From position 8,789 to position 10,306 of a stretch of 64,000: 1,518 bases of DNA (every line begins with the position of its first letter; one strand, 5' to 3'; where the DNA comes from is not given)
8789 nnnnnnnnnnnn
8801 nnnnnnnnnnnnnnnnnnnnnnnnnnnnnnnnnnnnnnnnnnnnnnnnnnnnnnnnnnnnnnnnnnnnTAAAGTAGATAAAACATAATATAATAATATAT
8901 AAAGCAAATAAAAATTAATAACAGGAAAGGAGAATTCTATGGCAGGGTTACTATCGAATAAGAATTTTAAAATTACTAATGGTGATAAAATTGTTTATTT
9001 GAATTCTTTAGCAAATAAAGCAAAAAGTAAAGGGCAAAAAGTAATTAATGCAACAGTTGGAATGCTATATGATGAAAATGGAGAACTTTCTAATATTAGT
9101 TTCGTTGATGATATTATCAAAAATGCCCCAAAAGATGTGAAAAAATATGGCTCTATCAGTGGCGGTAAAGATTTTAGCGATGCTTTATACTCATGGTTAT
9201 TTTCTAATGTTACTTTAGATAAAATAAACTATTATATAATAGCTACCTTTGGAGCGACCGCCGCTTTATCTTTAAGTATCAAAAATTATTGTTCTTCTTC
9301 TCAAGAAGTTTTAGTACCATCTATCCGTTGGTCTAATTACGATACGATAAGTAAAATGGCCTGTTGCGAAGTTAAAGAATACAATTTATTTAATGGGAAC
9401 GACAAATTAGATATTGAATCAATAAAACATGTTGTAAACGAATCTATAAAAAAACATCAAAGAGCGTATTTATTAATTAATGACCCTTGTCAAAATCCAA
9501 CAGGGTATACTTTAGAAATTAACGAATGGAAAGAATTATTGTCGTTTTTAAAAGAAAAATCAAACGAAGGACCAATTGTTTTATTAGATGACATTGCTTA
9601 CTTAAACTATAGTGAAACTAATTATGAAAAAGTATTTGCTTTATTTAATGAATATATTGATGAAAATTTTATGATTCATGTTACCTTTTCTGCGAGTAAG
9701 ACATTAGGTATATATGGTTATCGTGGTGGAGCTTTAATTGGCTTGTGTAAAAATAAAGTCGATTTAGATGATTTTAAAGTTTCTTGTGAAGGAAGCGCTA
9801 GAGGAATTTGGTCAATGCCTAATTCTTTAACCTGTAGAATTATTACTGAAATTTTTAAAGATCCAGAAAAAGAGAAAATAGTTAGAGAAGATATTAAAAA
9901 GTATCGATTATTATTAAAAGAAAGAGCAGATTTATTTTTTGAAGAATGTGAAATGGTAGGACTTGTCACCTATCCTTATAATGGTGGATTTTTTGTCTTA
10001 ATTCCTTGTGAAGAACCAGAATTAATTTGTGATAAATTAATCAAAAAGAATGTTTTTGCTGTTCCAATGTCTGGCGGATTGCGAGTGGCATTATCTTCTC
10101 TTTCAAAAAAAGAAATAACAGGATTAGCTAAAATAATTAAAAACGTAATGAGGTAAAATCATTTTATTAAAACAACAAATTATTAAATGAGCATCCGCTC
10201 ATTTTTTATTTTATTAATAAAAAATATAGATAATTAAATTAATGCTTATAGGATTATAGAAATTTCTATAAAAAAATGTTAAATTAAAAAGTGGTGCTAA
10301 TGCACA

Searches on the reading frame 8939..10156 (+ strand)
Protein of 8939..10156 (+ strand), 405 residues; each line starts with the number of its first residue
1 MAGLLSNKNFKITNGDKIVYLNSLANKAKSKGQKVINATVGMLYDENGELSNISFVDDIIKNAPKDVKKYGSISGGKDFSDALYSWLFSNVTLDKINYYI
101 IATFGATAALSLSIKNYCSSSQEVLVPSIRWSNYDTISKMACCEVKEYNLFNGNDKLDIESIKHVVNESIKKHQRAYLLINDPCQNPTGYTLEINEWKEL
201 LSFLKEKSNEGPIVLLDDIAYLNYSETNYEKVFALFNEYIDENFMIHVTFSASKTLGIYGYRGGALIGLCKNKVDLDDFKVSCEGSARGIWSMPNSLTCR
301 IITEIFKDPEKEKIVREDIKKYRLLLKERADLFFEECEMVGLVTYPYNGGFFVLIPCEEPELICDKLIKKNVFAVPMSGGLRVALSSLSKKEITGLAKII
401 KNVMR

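Call 4: search_protein_families(library=pfam, proteins=[window:8939-10156:+], max_evalue=0.1)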
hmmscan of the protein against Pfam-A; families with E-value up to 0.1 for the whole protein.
window:8939-10156:+ (405 aa): 3 families
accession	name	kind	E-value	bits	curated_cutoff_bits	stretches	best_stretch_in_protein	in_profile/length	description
PF00155.27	Aminotran_1_2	-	5.5e-37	128.2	19.7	1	35-399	3-360/361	Aminotransferase class I and II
PF01637.24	ATPase_2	-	0.0004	20.7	33.2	1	181-301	79-198/225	ATPase domain predominantly from Archaea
PF00308.24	Bac_DnaA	-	0.011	16.3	23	1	203-248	90-135/162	Bacterial DnaA ATPAse domain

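Call 5: search_protein_families(library=ncbifam, proteins=[window:8939-10156:+], max_evalue=0.1)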
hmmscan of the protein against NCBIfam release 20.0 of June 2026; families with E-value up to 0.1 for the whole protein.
window:8939-10156:+ (405 aa): 39 families (the best 25 are shown)
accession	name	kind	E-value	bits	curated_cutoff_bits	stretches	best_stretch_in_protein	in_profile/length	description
NF006719.0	PRK09257.1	subfamily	5.4e-38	131.1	377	1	10-404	5-396/397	aromatic amino acid transaminase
NF006388.0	PRK08637.1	equivalog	4.2e-32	111.6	301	1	26-402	39-426/433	hypothetical protein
NF005744.0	PRK07568.1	subfamily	3.8e-18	65.5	389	1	16-276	13-255/398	pyridoxal phosphate-dependent aminotransferase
NF041364.1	GntC_guanitoxin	equivalog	1e-17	64.1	415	1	68-377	31-324/356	guanitoxin biosynthesis PLP-dependent (S)-gamma-hydroxy-L-arginine cyclodehydratase GntC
NF005305.0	PRK06836.1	equivalog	2.7e-16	59.8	376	1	57-379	57-362/396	pyridoxal phosphate-dependent aminotransferase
NF005817.0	PRK07683.1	equivalog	8.3e-13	47.8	575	1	65-286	56-268/387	aminotransferase A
TIGR01265.1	tyr_nico_aTase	subfamily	9.1e-13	47.9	292.45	1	64-354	63-336/403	tyrosine/nicotianamine family aminotransferase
NF004870.0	PRK06225.1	equivalog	4e-12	45.6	351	1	86-278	74-249/380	pyridoxal phosphate-dependent aminotransferase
TIGR01264.1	tyr_amTase_E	equivalog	4.4e-12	45.5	474.25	1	70-354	69-336/403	tyrosine transaminase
NF041091.1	asp_aminotase_Arch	equivalog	6.2e-12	45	550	1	17-378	11-345/376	aspartate aminotransferase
NF006756.0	PRK09276.1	subfamily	1.1e-11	44.3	507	1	21-280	19-265/387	LL-diaminopimelate aminotransferase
TIGR03540.1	DapC_direct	equivalog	1.8e-11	43.6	593.25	1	21-358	17-328/383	LL-diaminopimelate aminotransferase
NF005588.0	PRK07309.1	equivalog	2.4e-11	43.2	576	1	66-267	59-250/391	pyridoxal phosphate-dependent aminotransferase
NF004769.0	PRK06107.1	equivalog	6.8e-11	41.5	617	1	25-357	25-332/402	aspartate transaminase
TIGR01141.1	hisC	equivalog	9.4e-11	41.2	276.55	1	100-267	75-223/349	histidinol-phosphate transaminase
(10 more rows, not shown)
